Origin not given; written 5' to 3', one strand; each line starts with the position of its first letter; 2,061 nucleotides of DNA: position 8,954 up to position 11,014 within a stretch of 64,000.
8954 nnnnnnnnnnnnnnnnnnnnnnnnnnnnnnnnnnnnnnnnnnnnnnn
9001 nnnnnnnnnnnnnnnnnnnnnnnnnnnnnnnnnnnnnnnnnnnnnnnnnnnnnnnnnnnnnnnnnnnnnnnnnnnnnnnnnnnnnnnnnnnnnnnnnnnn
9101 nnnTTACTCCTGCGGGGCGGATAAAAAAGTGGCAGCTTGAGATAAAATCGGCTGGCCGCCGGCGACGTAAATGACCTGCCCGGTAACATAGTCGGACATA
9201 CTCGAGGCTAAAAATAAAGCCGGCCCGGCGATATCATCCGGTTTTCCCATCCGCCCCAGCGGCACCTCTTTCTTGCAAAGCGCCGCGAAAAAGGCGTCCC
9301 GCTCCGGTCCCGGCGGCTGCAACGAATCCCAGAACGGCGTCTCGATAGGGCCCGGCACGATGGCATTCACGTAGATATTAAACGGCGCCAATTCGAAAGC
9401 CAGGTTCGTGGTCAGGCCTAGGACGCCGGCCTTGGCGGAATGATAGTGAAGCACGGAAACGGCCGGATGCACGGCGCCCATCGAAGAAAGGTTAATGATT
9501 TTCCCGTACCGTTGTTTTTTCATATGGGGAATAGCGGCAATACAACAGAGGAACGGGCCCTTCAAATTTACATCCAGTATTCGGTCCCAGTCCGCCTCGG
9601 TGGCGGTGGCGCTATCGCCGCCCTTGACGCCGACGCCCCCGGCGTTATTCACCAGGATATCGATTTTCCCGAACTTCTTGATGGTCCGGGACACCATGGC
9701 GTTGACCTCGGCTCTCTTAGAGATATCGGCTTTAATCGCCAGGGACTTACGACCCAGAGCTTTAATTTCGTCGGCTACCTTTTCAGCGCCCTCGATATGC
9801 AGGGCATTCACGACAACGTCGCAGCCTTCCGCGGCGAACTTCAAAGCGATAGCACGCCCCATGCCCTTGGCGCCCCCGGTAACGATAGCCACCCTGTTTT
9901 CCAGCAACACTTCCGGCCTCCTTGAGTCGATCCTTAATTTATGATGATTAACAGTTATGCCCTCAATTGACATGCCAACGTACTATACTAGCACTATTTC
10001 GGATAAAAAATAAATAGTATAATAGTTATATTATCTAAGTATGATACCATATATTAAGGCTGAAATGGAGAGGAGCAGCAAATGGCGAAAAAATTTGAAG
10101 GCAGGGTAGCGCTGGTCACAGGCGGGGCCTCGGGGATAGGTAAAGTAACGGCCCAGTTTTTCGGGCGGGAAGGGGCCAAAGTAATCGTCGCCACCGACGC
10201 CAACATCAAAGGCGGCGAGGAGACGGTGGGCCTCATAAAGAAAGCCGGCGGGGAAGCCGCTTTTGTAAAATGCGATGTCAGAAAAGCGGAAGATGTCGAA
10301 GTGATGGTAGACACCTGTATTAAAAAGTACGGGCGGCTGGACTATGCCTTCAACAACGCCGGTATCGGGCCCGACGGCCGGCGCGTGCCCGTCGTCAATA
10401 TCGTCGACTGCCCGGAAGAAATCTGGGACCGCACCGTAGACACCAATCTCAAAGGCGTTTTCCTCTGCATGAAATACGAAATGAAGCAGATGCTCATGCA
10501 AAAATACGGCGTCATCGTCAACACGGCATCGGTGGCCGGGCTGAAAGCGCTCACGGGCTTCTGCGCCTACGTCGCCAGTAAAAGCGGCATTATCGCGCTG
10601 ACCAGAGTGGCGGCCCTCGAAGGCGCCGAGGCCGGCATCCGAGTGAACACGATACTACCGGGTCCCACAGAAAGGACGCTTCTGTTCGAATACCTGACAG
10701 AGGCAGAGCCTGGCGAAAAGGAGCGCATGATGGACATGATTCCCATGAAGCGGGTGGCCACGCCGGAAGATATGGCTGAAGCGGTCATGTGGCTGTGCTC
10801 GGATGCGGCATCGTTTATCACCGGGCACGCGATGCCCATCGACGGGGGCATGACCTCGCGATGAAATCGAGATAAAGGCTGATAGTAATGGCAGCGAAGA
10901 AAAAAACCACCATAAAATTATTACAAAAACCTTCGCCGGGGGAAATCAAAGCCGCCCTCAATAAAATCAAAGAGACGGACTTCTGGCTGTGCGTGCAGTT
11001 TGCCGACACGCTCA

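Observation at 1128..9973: A glutamate-mutase-like B12 trio (E-S-L order) embedded among three family-III CoA-transferases, a crotonase and SDRs, with no methylaspartate ammonia-lyase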

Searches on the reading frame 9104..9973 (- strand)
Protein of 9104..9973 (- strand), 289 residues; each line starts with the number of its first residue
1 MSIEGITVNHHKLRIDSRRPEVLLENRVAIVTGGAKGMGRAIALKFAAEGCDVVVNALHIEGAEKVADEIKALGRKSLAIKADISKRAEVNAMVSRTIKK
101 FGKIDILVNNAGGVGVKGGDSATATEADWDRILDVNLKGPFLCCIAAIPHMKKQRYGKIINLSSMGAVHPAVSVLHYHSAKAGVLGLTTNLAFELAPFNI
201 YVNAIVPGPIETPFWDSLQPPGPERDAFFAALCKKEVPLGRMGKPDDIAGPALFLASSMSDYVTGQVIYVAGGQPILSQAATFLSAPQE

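Call 3: search_protein_families(library=pfam, proteins=[window:9104-9973:-], max_evalue=0.001)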
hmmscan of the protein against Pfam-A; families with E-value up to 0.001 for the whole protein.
window:9104-9973:- (289 aa): 4 families
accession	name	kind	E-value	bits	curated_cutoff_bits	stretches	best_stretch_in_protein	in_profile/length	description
PF13561.12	adh_short_C2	-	4.8e-63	213.3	27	1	35-273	3-234/236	Enoyl-(Acyl carrier protein) reductase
PF00106.31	adh_short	-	9.7e-59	198.6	26.6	1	27-218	1-190/195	short chain dehydrogenase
PF08659.16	KR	-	2.5e-07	31.2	22.6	1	30-179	4-151/180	KR domain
PF23441.1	SDR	-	2.2e-05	24.4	27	1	135-274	121-255/258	SDR-like rossmann domain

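Call 4: search_protein_families(library=ncbifam, proteins=[window:9104-9973:-], max_evalue=0.001)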
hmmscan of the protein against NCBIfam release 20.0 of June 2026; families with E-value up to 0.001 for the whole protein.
window:9104-9973:- (289 aa): 233 families (the best 25 are shown)
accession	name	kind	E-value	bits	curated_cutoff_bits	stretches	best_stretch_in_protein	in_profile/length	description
NF005559.1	PRK07231.1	subfamily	6.7e-72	242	215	1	24-274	2-247/249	glucose 1-dehydrogenase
NF004198.0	PRK05653.1-3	equivalog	8.5e-68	228.5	296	1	23-274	4-246/248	3-oxoacyl-ACP reductase FabG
NF004791.0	PRK06138.1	equivalog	1.5e-67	227.6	312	1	24-274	3-249/252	SDR family oxidoreductase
NF009466.0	PRK12826.1-2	subfamily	4.3e-63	213.1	222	1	25-274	2-244/248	3-oxoacyl-ACP reductase FabG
TIGR01830.1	3oxo_ACP_reduc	equivalog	6.2e-63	212.7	297.75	1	29-273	1-237/239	3-oxoacyl-[acyl-carrier-protein] reductase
NF004818.0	PRK06172.1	equivalog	1.3e-62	211.5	336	1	23-274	4-250/253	SDR family oxidoreductase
NF005853.0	PRK07774.1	equivalog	1.4e-62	211.3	303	1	24-275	4-247/250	SDR family oxidoreductase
NF009468.0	PRK12826.1-4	equivalog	3e-62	210.6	318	1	24-274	5-247/256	SDR family oxidoreductase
NF004202.0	PRK05653.2-2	equivalog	4.5e-59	200.1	333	1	24-278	5-250/259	3-oxoacyl-ACP reductase FabG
NF004773.0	PRK06113.1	equivalog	1.8e-58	198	367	1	22-273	7-249/255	7-alpha-hydroxysteroid dehydrogenase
TIGR01832.1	kduD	equivalog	4.6e-58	196.6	338.85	1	24-273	3-244/248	2-dehydro-3-deoxy-D-gluconate 5-dehydrogenase KduD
NF004197.0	PRK05653.1-1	equivalog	1.3e-57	195.3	332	1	23-273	4-245/249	3-oxoacyl-ACP reductase FabG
NF006493.1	PRK08936.1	subfamily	1.4e-57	195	420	1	24-274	5-250/261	glucose-1-dehydrogenase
NF052558.1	MBtsdlDhBudC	equivalog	4e-57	193.6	270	1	25-274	2-241/250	meso-2,3-butanediol dehydrogenase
NF049979.1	AlphHSDSHdhA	equivalog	9.1e-57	192.5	350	1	24-274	1-246/258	7alpha-hydroxysteroid dehydrogenase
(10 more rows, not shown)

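Call 22: search_solved_structures(query=window:9104-9910:-, max_evalue=1e-30)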
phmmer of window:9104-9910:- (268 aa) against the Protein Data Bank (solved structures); distinct sequences matched with E-value up to 1e-30: 239 (the best 60 are shown).
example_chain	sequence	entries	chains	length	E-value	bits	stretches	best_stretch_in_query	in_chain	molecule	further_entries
7pcs_B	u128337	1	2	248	3.8e-62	213.4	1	3-255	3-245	BbsD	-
2et6_A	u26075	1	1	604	2.6e-56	194.3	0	3-190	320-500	(3R)-hydroxyacyl-CoA dehydrogenase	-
2uvd_A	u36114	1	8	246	4e-52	180.6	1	3-253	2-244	3-OXOACYL-(ACYL-CARRIER-PROTEIN) REDUCTASE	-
3osu_A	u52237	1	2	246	3.8e-50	174.1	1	6-253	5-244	3-oxoacyl-[acyl-carrier-protein] reductase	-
3sj7_A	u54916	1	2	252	4.6e-50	173.8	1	6-253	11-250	3-oxoacyl-(Acyl-carrier-protein) reductase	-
7x5j_D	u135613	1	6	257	9.9e-50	172.7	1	1-254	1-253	3-oxoacyl-ACP reductase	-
4weo_A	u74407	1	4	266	2.1e-49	171.7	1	3-252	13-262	Putative acetoin(Diacetyl) reductase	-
4jro_A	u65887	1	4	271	5.2e-49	170.3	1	1-253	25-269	FabG protein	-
7sub_A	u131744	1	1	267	2.7e-47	164.8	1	3-258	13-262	3-oxoacyl-reductase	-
8hs9_E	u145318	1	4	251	3.6e-47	164.3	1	3-252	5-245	7-alpha-hydroxysteroid dehydrogenase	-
8hdn_A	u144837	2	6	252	3.6e-47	164.3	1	3-252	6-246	7-alpha-hydroxysteroid dehydrogenase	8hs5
3gaf_A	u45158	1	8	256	3.9e-47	164.2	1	3-252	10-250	7-ALPHA-HYDROXYSTEROID DEHYDROGENASE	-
8hdi_A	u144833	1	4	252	3.9e-47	164.2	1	3-252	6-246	7-alpha-hydroxysteroid dehydrogenase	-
8hs4_A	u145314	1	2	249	4.5e-47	164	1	3-252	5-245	7-alpha-hydroxysteroid dehydrogenase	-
8hde_A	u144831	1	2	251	6.1e-47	163.6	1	3-252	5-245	7-alpha-hydroxysteroid dehydrogenase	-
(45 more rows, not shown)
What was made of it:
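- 9104..9910 (-): SDR1: short-chain dehydrogenase with an intact TGxxxGxG and YxxxK. It ends 4 nt before E starts. (The ORF extends to 9973.). Best PDB match is BbsD 7pcs_B at 213 bits; the next is a (3R)-hydroxyacyl-CoA dehydrogenase at 194 bits (call 22).
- Closest known: Benzylsuccinate beta-oxidation module. Same: The SDR's best structural relative is BbsD (call 22).
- SDR1's best PDB match is BbsD (call 22).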

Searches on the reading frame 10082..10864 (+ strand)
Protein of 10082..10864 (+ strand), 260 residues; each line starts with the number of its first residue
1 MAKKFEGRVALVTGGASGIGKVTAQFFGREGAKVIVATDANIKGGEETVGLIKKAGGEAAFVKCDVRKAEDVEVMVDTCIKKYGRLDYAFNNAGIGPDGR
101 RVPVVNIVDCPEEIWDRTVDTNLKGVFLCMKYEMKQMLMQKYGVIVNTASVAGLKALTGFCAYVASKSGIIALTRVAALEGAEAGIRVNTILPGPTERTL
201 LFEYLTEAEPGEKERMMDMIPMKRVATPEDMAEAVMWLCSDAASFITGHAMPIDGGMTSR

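Call 6: search_protein_families(library=pfam, proteins=[window:10082-10864:+], max_evalue=0.001)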
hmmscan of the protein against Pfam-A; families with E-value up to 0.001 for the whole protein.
window:10082-10864:+ (260 aa): 3 families
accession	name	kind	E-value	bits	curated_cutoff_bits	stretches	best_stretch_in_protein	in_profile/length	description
PF13561.12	adh_short_C2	-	1.2e-62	212.1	27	1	16-258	3-236/236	Enoyl-(Acyl carrier protein) reductase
PF00106.31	adh_short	-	2.6e-52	177.6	26.6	1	8-207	1-192/195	short chain dehydrogenase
PF08659.16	KR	-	1.5e-09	38.5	22.6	1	10-178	3-164/180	KR domain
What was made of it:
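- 10082..10864 (+): SDR2: divergently transcribed short-chain dehydrogenase, conserved next to SDR1 in window-type loci. Pfam (call 6).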

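Call 23: search_solved_structures(query=window:10082-10864:+, max_evalue=1e-30)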
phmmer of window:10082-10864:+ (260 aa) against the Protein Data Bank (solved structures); distinct sequences matched with E-value up to 1e-30: 152 (the best 60 are shown).
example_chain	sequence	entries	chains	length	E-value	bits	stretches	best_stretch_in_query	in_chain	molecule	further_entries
7djs_A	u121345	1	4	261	1.6e-65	224.3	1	1-259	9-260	SDR family oxidoreductase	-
4dqx_A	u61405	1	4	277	9.3e-50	172.6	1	7-257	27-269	Probable oxidoreductase protein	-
4jro_A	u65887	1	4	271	1.3e-48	168.9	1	4-258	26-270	FabG protein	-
4ni5_A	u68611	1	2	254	1.6e-48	168.6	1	4-259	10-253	Oxidoreductase, short-chain dehydrogenase/reductase family protein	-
2uvd_A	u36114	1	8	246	2.1e-47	164.9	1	6-258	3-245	3-OXOACYL-(ACYL-CARRIER-PROTEIN) REDUCTASE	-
5x8h_A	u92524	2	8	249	2.5e-47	164.7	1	6-259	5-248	Short-chain dehydrogenase reductase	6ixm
4wec_A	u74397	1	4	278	7.2e-47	163.2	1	3-259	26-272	Short chain dehydrogenase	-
2et6_A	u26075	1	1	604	1.6e-45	158.7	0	6-197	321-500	(3R)-hydroxyacyl-CoA dehydrogenase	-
8w0o_A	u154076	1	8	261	2.5e-45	158.1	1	5-258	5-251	Dehydrogenase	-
3tox_A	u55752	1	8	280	5.3e-45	157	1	3-257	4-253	Short chain dehydrogenase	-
4ure_A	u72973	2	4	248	1.2e-44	155.8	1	5-259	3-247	CYCLOHEXANOL DEHYDROGENASE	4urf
5h5x_A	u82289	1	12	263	2.4e-44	154.9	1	2-258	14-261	Putative oxidoreductase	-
4nbw_A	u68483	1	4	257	3.1e-44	154.5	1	6-258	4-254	Short-chain dehydrogenase/reductase SDR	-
8y7r_A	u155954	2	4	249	2.4e-43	151.7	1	6-259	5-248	NAD(P)-dependent dehydrogenase (Short-subunit alcohol dehydrogenase family)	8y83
2hq1_A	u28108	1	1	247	2.5e-43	151.6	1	5-257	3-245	Glucose/ribitol dehydrogenase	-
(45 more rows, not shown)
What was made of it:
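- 10082..10864 (+): Best PDB match is a generic SDR, 7djs (call 23).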
